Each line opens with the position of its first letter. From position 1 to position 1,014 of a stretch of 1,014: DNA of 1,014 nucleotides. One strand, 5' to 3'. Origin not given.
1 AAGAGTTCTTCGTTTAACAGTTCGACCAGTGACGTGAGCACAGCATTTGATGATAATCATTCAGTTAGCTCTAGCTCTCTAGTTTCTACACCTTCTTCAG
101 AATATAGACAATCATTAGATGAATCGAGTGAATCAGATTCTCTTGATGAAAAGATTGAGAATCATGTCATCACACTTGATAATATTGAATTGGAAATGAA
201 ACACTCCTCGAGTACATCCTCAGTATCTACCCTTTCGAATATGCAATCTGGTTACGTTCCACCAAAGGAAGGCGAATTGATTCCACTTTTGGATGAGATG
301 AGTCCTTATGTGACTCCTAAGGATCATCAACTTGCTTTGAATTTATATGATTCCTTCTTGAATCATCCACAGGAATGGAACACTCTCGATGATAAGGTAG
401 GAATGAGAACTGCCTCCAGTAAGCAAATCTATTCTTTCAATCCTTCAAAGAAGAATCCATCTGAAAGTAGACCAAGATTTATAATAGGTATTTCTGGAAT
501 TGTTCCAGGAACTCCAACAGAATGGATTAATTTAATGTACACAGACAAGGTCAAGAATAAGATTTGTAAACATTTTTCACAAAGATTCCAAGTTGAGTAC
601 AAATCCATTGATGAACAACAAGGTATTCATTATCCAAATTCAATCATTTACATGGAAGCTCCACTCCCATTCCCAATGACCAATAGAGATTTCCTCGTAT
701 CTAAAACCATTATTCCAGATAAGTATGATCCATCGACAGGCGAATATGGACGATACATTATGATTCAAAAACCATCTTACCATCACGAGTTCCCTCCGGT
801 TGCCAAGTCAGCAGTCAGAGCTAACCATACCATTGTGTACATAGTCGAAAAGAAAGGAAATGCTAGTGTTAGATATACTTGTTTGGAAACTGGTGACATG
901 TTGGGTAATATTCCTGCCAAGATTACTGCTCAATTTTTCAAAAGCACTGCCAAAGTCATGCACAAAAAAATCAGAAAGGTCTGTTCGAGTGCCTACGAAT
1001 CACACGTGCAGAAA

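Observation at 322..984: Divergent STARD10/PCTP-like START lipid-transfer domain with an insertion after the first strand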

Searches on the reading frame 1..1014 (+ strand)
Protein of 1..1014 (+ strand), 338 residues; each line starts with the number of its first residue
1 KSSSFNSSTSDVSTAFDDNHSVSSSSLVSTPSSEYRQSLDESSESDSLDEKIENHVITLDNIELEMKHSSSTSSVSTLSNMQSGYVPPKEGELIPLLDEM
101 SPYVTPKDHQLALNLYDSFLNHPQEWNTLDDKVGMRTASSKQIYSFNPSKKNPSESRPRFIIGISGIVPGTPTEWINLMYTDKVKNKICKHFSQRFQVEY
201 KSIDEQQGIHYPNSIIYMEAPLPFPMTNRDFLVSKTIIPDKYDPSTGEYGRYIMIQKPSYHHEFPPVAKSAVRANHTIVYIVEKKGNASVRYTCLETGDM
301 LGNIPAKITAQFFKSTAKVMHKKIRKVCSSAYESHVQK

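Call 4: search_protein_families(library=pfam, proteins=[window:1-1014:+], max_evalue=10)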
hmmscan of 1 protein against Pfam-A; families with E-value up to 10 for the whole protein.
window:1-1014:+ (338 aa): 2 families
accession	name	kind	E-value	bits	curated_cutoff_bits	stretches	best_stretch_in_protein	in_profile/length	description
PF11274.14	DUF3074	-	0.00018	22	27.5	1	213-309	59-166/185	Protein of unknown function (DUF3074)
PF01852.25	START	-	0.0051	16.6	22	1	206-329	89-202/207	START domain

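Call 5: search_solved_structures(query=window:1-1014:+, max_evalue=10, show_alignments=3)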
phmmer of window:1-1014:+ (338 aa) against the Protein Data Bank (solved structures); distinct sequences matched with E-value up to 10: 4.
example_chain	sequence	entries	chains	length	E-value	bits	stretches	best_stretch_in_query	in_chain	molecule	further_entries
9ygm_LE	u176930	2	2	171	0.97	12.2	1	240-279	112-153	60S ribosomal protein uL5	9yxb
6ser_A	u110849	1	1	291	1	12.2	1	220-329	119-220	START domain-containing protein 10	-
7qiw_M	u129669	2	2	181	1.1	12.1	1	240-278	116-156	60S ribosomal protein uL5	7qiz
9h3g_BU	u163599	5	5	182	2.4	10.9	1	240-277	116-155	Large ribosomal subunit protein uL5z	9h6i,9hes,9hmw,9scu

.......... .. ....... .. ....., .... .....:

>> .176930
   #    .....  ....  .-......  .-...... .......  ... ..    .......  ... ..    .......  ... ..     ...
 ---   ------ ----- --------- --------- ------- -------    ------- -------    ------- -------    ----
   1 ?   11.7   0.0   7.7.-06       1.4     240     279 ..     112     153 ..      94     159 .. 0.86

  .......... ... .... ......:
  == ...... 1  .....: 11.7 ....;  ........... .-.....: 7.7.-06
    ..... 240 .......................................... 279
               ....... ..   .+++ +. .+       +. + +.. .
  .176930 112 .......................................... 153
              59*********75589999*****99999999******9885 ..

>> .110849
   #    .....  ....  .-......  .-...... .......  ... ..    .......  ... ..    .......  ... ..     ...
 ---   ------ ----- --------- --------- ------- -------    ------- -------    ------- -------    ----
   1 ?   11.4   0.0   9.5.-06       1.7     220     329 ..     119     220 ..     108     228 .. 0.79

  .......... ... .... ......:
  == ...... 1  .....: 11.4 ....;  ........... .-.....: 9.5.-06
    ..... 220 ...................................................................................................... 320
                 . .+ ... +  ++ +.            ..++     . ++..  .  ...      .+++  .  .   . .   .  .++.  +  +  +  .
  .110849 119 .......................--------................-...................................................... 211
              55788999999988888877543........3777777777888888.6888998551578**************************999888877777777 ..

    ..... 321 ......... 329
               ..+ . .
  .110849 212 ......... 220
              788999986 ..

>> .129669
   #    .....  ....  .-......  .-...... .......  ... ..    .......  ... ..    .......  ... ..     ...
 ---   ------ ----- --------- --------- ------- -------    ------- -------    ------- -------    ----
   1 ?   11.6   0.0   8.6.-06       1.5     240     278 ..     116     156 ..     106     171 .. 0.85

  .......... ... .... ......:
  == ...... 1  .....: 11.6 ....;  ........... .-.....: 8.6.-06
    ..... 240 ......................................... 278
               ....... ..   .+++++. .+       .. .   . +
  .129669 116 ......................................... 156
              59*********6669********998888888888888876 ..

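Call 7: find_homologous_proteins(query=window:1-1014:+, max_evalue=0.001)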
Query window:1-1014:+ (338 aa): 2 proteins with E <= 0.001 among 1310 candidates.
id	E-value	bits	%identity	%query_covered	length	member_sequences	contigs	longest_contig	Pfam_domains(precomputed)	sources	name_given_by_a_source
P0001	6.1e-182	622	100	81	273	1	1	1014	-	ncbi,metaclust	ncbi:predicted protein, partial [Naegleria gruberi]|metaclust:status=active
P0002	2.1e-83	299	56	72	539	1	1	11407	PF00615.25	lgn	-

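Call 9: find_encoding_contigs(protein=P0002, flank=6000)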
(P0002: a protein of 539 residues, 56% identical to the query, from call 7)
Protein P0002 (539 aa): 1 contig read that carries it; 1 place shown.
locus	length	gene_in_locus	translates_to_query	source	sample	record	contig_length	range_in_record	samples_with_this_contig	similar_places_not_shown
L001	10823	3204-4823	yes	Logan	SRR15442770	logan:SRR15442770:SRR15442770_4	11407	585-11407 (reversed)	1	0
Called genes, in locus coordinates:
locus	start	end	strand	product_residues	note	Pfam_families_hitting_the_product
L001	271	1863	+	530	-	PF00615:RGS (weak)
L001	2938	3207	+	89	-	-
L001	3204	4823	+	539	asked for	PF00615:RGS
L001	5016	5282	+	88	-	PF00254:FKBP_C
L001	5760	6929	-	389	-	PF08443:RimK (faint)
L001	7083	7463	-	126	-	-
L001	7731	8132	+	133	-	-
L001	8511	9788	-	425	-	PF13439:Glyco_transf_4, PF00534:Glycos_transf_1, PF13692:Glyco_trans_1_4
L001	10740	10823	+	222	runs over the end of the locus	?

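Call 15: search_protein_families(library=pfam, proteins=[P0002, L001:2938-3204:+], max_evalue=10)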
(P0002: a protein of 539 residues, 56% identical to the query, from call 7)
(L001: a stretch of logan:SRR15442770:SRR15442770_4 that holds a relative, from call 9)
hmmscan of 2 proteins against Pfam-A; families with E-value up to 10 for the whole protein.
P0002 (539 aa): 3 families
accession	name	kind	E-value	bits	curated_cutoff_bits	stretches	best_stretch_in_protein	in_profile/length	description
PF00615.24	RGS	-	2.1e-13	51.1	23.9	1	16-123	26-117/117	Regulator of G protein signaling domain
PF11274.14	DUF3074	-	0.0009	19.6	27.5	1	358-471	47-158/185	Protein of unknown function (DUF3074)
PF01852.25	START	-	0.053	13.3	22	1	361-499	75-202/207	START domain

L001:2938-3204:+ (89 aa): 1 family
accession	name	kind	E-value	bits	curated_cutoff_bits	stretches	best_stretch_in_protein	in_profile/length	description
PF20738.2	Cin1_N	-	0.097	13.3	27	1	23-69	7-53/57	Cellophane-induced 1 (cin1) repeat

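Call 23: search_protein_families(library=pfam, alignment_id=A2, max_evalue=0.01)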
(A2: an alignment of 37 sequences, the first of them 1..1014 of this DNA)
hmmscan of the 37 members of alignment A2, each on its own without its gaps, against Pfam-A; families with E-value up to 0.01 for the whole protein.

A. member 1, window:1-1014:+ (338 aa): 2 families
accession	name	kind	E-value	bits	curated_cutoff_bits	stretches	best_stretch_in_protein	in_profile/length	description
PF11274.14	DUF3074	-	0.00018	22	27.5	1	213-309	59-166/185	Protein of unknown function (DUF3074)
PF01852.25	START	-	0.0051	16.6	22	1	206-329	89-202/207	START domain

B. families by the number of members that match (of 37 scanned): 8 families
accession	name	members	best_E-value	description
PF01852.25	START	22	5e-26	START domain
PF00615.24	RGS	17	1.1e-20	Regulator of G protein signaling domain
PF11274.14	DUF3074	9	9.2e-07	Protein of unknown function (DUF3074)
PF04940.18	BLUF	3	9.3e-27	Sensors of blue-light using FAD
PF00069.31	Pkinase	1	1.1e-20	Protein kinase domain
PF07714.23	PK_Tyr_Ser-Thr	1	4.5e-11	Protein tyrosine and serine/threonine kinase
PF24787.1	TEX47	1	0.0011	Testis-expressed protein 47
PF11428.13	DUF3196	1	0.006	Protein of unknown function (DUF3196)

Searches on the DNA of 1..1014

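Call 57: search_rna_families(source=window, threshold=gathering)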
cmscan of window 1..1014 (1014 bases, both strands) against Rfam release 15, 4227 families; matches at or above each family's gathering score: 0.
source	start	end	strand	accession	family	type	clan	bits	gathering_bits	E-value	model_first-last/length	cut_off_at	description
